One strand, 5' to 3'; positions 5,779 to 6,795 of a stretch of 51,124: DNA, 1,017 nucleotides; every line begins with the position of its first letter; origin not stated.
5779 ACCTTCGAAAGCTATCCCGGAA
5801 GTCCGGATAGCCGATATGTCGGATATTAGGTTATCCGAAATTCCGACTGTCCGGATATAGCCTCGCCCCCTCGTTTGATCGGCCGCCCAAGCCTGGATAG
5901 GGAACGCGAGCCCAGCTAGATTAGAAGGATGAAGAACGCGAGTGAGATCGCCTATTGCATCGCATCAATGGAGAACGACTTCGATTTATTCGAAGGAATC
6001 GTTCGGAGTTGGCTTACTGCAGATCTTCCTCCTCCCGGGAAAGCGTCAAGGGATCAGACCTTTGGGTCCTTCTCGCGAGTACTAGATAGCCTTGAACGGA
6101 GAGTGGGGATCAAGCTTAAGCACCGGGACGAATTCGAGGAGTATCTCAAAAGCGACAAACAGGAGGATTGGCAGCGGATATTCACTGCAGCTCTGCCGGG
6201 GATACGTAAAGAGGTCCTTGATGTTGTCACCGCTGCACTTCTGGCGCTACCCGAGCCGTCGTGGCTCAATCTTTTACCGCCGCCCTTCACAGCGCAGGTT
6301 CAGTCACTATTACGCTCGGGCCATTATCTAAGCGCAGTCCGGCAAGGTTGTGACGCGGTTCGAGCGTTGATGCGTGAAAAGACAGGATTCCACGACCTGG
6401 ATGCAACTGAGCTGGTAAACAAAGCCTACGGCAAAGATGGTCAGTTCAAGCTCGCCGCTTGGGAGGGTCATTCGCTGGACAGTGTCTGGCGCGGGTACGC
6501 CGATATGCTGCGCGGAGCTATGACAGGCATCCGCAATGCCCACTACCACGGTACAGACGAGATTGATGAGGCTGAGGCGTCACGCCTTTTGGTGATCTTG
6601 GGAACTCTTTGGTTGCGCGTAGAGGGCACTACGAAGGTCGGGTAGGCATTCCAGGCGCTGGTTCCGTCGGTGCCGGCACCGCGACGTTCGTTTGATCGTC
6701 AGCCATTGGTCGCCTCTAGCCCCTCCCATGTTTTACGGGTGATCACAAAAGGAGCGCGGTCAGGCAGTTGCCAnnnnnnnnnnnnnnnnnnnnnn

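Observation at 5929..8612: AT-rich island with a Ymh(TIGR02391)-like protein, a cytoplasmic trypsin-like protease and a degenerate recombinase: candidate undescribed defence/abortive-infection module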

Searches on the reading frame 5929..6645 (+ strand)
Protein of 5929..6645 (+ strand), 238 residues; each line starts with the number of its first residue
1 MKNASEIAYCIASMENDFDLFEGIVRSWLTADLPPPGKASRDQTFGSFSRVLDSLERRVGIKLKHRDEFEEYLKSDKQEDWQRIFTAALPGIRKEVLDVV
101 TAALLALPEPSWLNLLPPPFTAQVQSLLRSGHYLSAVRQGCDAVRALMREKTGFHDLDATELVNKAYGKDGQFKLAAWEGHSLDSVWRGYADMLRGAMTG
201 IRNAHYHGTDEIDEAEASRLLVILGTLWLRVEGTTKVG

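Call 3: search_protein_families(library=pfam, proteins=[window:5929-6645:+], max_evalue=0.1)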
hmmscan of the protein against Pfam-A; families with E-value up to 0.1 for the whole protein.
window:5929-6645:+ (238 aa): 1 family
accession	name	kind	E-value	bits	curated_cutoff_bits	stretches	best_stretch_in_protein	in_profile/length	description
PF09509.15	Hypoth_Ymh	-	5.6e-14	52.5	25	1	122-226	9-114/119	Protein of unknown function (Hypoth_ymh)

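Call 4: search_protein_families(library=padloc, proteins=[window:5929-6645:+], max_evalue=0.1)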
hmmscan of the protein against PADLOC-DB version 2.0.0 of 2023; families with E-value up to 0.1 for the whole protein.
window:5929-6645:+ (238 aa): 2 families
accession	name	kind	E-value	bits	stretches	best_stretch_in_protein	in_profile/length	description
PDLC03987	PD-Lambda-3_B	-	0.00011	19.6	1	130-234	156-263/270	-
PDLC02412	Aga_HEPN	-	0.00086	16.4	1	119-232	253-377/382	Class II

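Call 5: search_protein_families(library=ncbifam, proteins=[window:5929-6645:+], max_evalue=0.1)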
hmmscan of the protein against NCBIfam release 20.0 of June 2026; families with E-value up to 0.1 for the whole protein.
window:5929-6645:+ (238 aa): 1 family
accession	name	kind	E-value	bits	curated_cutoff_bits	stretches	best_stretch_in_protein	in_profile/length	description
TIGR02391.1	hypoth_ymh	hypoth_equivalog_domain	4.4e-10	39.7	39.45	1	121-215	6-101/125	TIGR02391 family protein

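Call 10: find_homologous_proteins(query=window:5929-6645:+)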
Query window:5929-6645:+ (238 aa): 2 proteins with E <= 0.001 among 1187 candidates.
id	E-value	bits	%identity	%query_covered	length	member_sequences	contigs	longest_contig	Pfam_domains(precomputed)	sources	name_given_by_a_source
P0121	9.0e-157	537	100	100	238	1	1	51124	PF09509.16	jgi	jgi:uncharacterized protein (TIGR02391 family)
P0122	3.7e-51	192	61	63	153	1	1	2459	PF09509.16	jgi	jgi:uncharacterized protein (TIGR02391 family)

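Call 16: search_protein_representatives(protein=window:5929-6645:+)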
Query: 238 residues. Proteins with E-value up to 0.001 (for the whole library): 214; up to 1e-10: 3; up to 1e-30: 1. The best 150 are listed.
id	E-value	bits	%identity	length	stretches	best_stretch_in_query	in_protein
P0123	3.3e-60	219.7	48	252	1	6-236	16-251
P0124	3.0e-25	105.3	49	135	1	127-235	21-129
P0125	3.5e-19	85.4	39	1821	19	107-136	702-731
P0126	1.5e-09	53.9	36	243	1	114-237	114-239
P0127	1.0e-08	51.2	32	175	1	115-236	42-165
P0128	1.3e-08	50.8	33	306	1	60-233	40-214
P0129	5.6e-08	48.7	29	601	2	128-227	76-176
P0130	9.7e-08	47.9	34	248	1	109-233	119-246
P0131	1.6e-07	47.2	33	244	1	84-233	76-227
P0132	1.8e-07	47.1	36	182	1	106-227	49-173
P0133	1.8e-07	47.1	33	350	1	126-233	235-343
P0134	2.2e-07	46.8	36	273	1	112-232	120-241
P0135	2.6e-07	46.5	35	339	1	124-231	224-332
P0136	3.4e-07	46.1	34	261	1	106-232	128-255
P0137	3.8e-07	46.0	30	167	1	123-224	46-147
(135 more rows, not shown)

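Call 23: find_encoding_contigs(protein=P0122, flank=6000, max_places=2)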
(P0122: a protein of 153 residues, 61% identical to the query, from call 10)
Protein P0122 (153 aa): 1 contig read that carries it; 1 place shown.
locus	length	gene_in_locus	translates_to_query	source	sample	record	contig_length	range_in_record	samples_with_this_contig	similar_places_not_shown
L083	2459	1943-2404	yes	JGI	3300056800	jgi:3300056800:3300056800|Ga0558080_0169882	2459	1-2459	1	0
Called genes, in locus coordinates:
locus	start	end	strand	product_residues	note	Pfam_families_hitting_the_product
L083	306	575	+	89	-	-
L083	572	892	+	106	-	-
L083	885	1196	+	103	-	PF05016:ParE_toxin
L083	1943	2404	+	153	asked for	PF09509:Hypoth_Ymh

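Call 29: find_encoding_contigs(protein=P0123, flank=6000, max_places=3)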
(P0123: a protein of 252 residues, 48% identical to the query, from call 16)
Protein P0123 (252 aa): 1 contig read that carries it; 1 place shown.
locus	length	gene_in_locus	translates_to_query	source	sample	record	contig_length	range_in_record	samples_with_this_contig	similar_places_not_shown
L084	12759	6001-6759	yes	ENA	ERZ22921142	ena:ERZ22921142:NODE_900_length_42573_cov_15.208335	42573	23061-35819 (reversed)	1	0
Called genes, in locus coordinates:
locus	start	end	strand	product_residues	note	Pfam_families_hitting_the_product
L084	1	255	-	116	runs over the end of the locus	-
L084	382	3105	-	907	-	PF00486:Trans_reg_C, PF07714:PK_Tyr_Ser-Thr, PF00069:Pkinase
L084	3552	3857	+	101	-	-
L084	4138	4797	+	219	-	-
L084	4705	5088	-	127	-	-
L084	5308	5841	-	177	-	-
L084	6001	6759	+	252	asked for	PF09509:Hypoth_Ymh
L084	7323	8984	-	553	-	PF14690:Zn_ribbon_ISL3, PF01610:DDE_Tnp_ISL3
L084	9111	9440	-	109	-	-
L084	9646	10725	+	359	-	PF00795:CN_hydrolase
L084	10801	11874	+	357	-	PF00532:Peripla_BP_1, PF13407:Peripla_BP_4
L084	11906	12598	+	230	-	PF13618:Gluconate_2-dh3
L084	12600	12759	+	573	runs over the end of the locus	PF00890:FAD_binding_2 (faint), PF13450:NAD_binding_8 (faint), PF00732:GMC_oxred_N, PF05199:GMC_oxred_C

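Call 30: find_encoding_contigs(protein=P0124, flank=6000, max_places=3)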
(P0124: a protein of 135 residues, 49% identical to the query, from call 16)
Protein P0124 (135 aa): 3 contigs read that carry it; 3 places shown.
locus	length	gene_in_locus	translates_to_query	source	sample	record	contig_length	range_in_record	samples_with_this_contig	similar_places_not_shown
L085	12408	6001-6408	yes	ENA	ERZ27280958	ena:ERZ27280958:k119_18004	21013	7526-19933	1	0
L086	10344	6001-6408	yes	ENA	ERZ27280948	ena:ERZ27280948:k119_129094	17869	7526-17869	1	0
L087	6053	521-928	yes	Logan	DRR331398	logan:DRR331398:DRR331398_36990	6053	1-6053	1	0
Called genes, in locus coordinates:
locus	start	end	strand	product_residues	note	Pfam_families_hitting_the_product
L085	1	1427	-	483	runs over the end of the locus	PF00072:Response_reg, PF00158:Sigma54_activat, PF14532:Sigma54_activ_2, PF07724:AAA_2 (weak), PF07728:AAA_5 (weak), PF25601:AAA_lid_14, PF02954:HTH_8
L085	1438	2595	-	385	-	PF00989:PAS (weak), PF13188:PAS_8 (weak), PF00512:HisKA, PF02518:HATPase_c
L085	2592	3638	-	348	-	PF01207:Dus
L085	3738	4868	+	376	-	PF01128:IspD, PF12804:NTP_transf_3, PF02542:YgbB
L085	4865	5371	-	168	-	PF00903:Glyoxalase, PF22677:Ble-like_N (weak)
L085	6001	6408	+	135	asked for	PF09509:Hypoth_Ymh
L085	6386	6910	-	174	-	PF00376:MerR, PF13411:MerR_1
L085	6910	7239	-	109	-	PF00216:Bac_DNA_binding, PF18291:HU-HIG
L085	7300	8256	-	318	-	PF08545:ACP_syn_III, PF08541:ACP_syn_III_C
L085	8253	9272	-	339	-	PF02504:FA_synthesis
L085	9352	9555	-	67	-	PF01783:Ribosomal_L32p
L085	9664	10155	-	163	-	PF02620:YceD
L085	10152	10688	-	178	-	PF03981:Ubiq_cyt_C_chap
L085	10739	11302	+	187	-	PF04355:BamE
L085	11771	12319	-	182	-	PF03772:Competence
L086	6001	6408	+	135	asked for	PF09509:Hypoth_Ymh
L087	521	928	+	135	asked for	PF09509:Hypoth_Ymh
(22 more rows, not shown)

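Call 54: search_protein_families(library=pfam, proteins=[L084:5308-5841:-], max_evalue=0.1)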
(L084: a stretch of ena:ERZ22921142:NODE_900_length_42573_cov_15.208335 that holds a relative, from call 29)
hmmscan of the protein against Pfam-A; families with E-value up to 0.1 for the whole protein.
L084:5308-5841:- (177 aa): 0 families

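Call 61: search_solved_structures(query=A6, max_evalue=0.1)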
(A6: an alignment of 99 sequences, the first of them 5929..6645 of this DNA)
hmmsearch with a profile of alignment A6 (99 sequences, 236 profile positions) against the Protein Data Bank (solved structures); distinct sequences matched with E-value up to 0.1: 0.

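Call 65: predict_structure(alignment_id=A6)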
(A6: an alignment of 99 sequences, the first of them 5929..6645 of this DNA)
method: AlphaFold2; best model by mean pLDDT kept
length: 238 residues; sequences in the alignment: 99
mean_pLDDT: 91.7   pTM: 0.77
mean pLDDT of the five models: 91.7, 89.9, 89.5, 89.5, 88.9
residues with pLDDT >= 90: 164; 70-90: 72; 50-70: 2; < 50: 0
segments of 3 or more residues with pLDDT < 50: none
pLDDT, mean of each block of 10 residues (from residue 1): 76 87 87 79 89 92 95 92 93 93 87 96 93 95 98 98 97 89 90 97 91 96 98 94
secondary structure, 60 per line:
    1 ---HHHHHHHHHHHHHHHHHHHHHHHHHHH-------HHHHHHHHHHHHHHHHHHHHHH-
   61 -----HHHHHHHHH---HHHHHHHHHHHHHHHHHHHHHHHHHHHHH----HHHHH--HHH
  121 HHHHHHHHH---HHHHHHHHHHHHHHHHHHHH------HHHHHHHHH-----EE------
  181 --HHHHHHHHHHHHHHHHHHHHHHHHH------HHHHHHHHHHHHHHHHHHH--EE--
elements in order: H4-30 H38-59 H66-74 H78-106 H111-115 H118-129 H133-152 H159-167 H183-207 H214-232

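Call 69: fold_search(model_id=the predicted structure, library=pdb)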
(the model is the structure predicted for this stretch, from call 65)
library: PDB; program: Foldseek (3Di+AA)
matches with E <= 10: 135; with E <= 0.001: 0
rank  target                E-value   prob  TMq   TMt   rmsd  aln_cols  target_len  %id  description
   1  4rgp_A                3.2e-01  0.47  0.28  0.27  12.6       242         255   13  Crystal Structure of Uncharacterized CRISPR/Cas System-associated Protein Csm6 from Streptococcus mutans (released 2014-12-24)
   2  6n1m                  3.7e-01  0.11  0.17  0.11  20.6       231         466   14  Crystal structure of Fumarate hydratase class II from Legionella pneumophila Philadelphia 1 (released 2018-12-19)
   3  3ocf_B                4.1e-01  0.18  0.23  0.15  23.2       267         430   12  Crystal structure of fumarate lyase:delta crystallin from Brucella melitensis in native form (released 2010-08-18)
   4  4hgv_C                4.9e-01  0.14  0.21  0.15  23.2       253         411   15  Crystal structure of a fumarate hydratase (released 2012-10-31)
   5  3ocf_C                5.2e-01  0.12  0.19  0.13  19.7       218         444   14  Crystal structure of fumarate lyase:delta crystallin from Brucella melitensis in native form (released 2010-08-18)
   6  1yfm                  6.9e-01  0.11  0.17  0.12  16.8       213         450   11  RECOMBINANT YEAST FUMARASE (released 1998-07-08)
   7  3rrp_A                8.0e-01  0.12  0.19  0.13  11.8       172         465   16  Crystal structure of fumarate hydratase Fum from Mycobacterium abscessus with malate bound (released 2011-05-11)
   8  1jsw_B                8.8e-01  0.12  0.19  0.12  12.2       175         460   12  NATIVE L-ASPARTATE AMMONIA LYASE (released 1997-06-16)
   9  6nzc_B                9.2e-01  0.15  0.19  0.13  12.3       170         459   12  Crystal structure of E. coli fumarase C N326A variant with closed SS Loop at 1.40 angstrom resolution (released 2019-09-25)
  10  6p3c_B                9.2e-01  0.13  0.20  0.13  11.3       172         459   13  E. coli fumarase mutant - T187A (released 2020-05-27)
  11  4hgv_B                9.2e-01  0.12  0.22  0.14  20.2       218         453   14  Crystal structure of a fumarate hydratase (released 2012-10-31)
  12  2fus_A                1.2e+00  0.13  0.23  0.14  15.7       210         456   11  MUTATIONS OF FUMARASE THAT DISTINGUISH BETWEEN THE ACTIVE SITE AND A NEARBY DICARBOXYLIC ACID BINDING SITE (released 1997-07-23)
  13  1vdk_A                1.2e+00  0.08  0.20  0.13  20.3       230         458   13  Crystal structure of fumarase from thermus thermophilus HB8 (released 2004-04-13)
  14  1vdk_B                1.2e+00  0.07  0.17  0.12  20.4       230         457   13  Crystal structure of fumarase from thermus thermophilus HB8 (released 2004-04-13)
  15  6nza_B                1.3e+00  0.12  0.19  0.13  12.3       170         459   12  Crystal structure of E. coli fumarase C K324A variant with closed SS Loop at 1.41 angstrom resolution (released 2019-09-25)
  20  9bj7_N                1.6e+00  0.25  0.24  0.34  11.6       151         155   14  Crystal structure of the N-terminal truncated AbiV (residues 24-201) (released 2025-08-13)
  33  7ae8_D                3.2e+00  0.10  0.20  0.29  17.9       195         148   13  Crystal structure of HEPN(R102A) toxin (released 2020-12-30)
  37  2hsb                  3.5e+00  0.60  0.32  0.56   3.9       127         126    9  Crystal structure of a hepn domain containing protein (af_0298) from archaeoglobus fulgidus at 1.95 A resolution (released 2006-08-15)
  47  9bj7_L                4.5e+00  0.15  0.25  0.34   8.4       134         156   13  Crystal structure of the N-terminal truncated AbiV (residues 24-201) (released 2025-08-13)
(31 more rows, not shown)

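Call 99: search_protein_families(library=padloc, alignment_id=A6, max_evalue=0.001)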
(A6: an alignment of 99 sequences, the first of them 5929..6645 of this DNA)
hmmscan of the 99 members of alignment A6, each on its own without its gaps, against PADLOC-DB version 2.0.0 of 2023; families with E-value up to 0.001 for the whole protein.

A. member 1, window:5929-6645:+ (238 aa): 2 families
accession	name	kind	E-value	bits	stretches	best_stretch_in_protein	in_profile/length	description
PDLC03987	PD-Lambda-3_B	-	0.00011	19.6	1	130-234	156-263/270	-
PDLC02412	Aga_HEPN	-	0.00086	16.4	0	119-232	253-377/382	Class II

B. families by the number of members that match (of 99 scanned): 7 families
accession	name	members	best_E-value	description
PDLC02412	Aga_HEPN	97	3.1e-22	Class II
PDLC03987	PD-Lambda-3_B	97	1.4e-21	-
PDLC03988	PD-Lambda-3_B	68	1.2e-11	-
PDLC05005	PDC-S35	7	1.2e-06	-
PDLC00127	GajB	1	0.00043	UrvD helicase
PDLC02881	DpdH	1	0.00069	DpdH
PDLC00457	JetA1|JetA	1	0.00075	DUF3375 domain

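Call 100: search_protein_families(library=phrogs, proteins=[window:5929-6645:+], max_evalue=0.01)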
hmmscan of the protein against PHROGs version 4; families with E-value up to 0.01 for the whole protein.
window:5929-6645:+ (238 aa): 0 families

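Call 106: fold_search(model_id=the predicted structure, library=viral)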
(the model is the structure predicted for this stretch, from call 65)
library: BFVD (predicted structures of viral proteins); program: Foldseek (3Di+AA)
matches with E <= 10: 70; with E <= 0.001: 0
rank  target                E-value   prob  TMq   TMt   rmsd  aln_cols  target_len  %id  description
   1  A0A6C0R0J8            4.1e-01  0.14  0.18  0.08  20.6       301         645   12  Tail tape measure protein [Alteromonas phage vB_AmeM_PT11-V22]
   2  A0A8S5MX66            8.5e-01  0.18  0.26  0.23  26.6       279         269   11  DUF4209 domain-containing protein [Siphoviridae sp. ctYyB9]
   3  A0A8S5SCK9            1.4e+00  0.04  0.12  0.06  23.4       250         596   10  Minor capsid protein [Siphoviridae sp. ctqBc4]
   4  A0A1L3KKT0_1          1.4e+00  0.07  0.17  0.06  17.7       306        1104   11  Genome polyprotein [Hubei picorna-like virus 81]
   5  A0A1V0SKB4            1.4e+00  0.06  0.17  0.11  21.9       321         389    9  F-box domain-containing protein [Klosneuvirus KNV1]
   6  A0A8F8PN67            1.5e+00  0.14  0.22  0.15  13.2       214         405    9  Transmembrane protein [Clandestinovirus]
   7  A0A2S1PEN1            1.7e+00  0.11  0.24  0.25  17.3       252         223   12  (no name in the UniProt tables at hand)
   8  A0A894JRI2            2.5e+00  0.06  0.18  0.14  22.1       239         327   12  (no name in the UniProt tables at hand)
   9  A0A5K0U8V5            2.8e+00  0.04  0.16  0.14  22.1       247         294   12  Uncharacterized protein [Yasminevirus sp. GU-2018]
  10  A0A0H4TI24            3.1e+00  0.20  0.24  0.32   8.6       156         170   10  (no name in the UniProt tables at hand)
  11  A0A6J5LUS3            3.2e+00  0.13  0.21  0.34  13.8       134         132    8  Lipoprotein [uncultured Caudovirales phage]
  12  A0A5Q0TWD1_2          3.2e+00  0.04  0.18  0.07  16.9       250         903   12  RNA-dependent RNA polymerase [Vittskovle virus]
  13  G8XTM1                3.4e+00  0.05  0.20  0.19  22.1       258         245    9  Membrane protein US12D [Simian cytomegalovirus (strain Colburn)]
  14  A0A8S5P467            3.6e+00  0.02  0.12  0.06  24.5       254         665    9  Minor capsid protein [Myoviridae sp. ctXVO17]
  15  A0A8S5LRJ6            3.6e+00  0.01  0.10  0.08  26.2       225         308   13  Minor capsid protein [Myoviridae sp. ctmii12]
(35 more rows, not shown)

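Call 113: search_dna_similar(query=window:5929-6645:+, collection=plasmids, mode=protein, max_evalue=0.001, max_rows=15)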
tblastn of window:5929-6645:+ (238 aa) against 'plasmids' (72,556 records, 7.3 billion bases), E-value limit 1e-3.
Records with a match: 3; places in all: 3; records where one place covers at least 80% of the query: 0.
Best place of each record, by identity: <60% 3.
By first word of the organism name: Delftia 2; Massilia 1.
By predicted mobility (MOB-suite, as given by PLSDB): conjugative 2; mobilizable 1.
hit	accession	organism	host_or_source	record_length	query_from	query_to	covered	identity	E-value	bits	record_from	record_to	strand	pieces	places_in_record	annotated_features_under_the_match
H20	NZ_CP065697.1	Delftia acidovorans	-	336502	110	232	52%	36.0%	6e-10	66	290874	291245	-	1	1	TIGR02391 family protein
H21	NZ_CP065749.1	Delftia lacustris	-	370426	110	232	52%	36.0%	6e-10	66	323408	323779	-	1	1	TIGR02391 family protein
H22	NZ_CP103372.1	Massilia sp. H6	Whole genome of bacteria,soil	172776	116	231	49%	31.1%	1e-4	50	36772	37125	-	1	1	TIGR02391 family protein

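Call 114: get_annotated_region(hit=H20, flank=5000)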
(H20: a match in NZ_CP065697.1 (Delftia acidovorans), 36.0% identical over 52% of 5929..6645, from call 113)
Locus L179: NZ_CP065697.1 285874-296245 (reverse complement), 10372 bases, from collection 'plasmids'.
description: Delftia acidovorans strain FDAARGOS_891 plasmid unnamed2
organism: Delftia acidovorans (NCBI taxid 80866)
taxonomy: Bacteria; Pseudomonadota; Betaproteobacteria; Burkholderiales; Comamonadaceae; Delftia; Delftia acidovorans
host: -; source: -; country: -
typing (MOB-suite, as given by PLSDB): conjugative; replicon rep_cluster_2238; relaxase MOBP; mating-pair formation MPF_T
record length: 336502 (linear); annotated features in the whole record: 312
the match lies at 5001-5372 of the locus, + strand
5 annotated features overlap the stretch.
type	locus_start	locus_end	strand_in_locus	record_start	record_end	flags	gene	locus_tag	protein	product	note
CDS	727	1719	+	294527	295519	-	-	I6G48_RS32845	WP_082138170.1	DUF4238 domain-containing protein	-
CDS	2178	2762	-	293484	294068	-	-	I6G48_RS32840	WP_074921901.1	hypothetical protein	-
CDS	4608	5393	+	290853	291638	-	-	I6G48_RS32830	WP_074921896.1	TIGR02391 family protein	-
CDS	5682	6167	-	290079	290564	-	-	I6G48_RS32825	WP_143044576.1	hypothetical protein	-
CDS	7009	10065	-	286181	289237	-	-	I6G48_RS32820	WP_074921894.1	TrlF family AAA-like ATPase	-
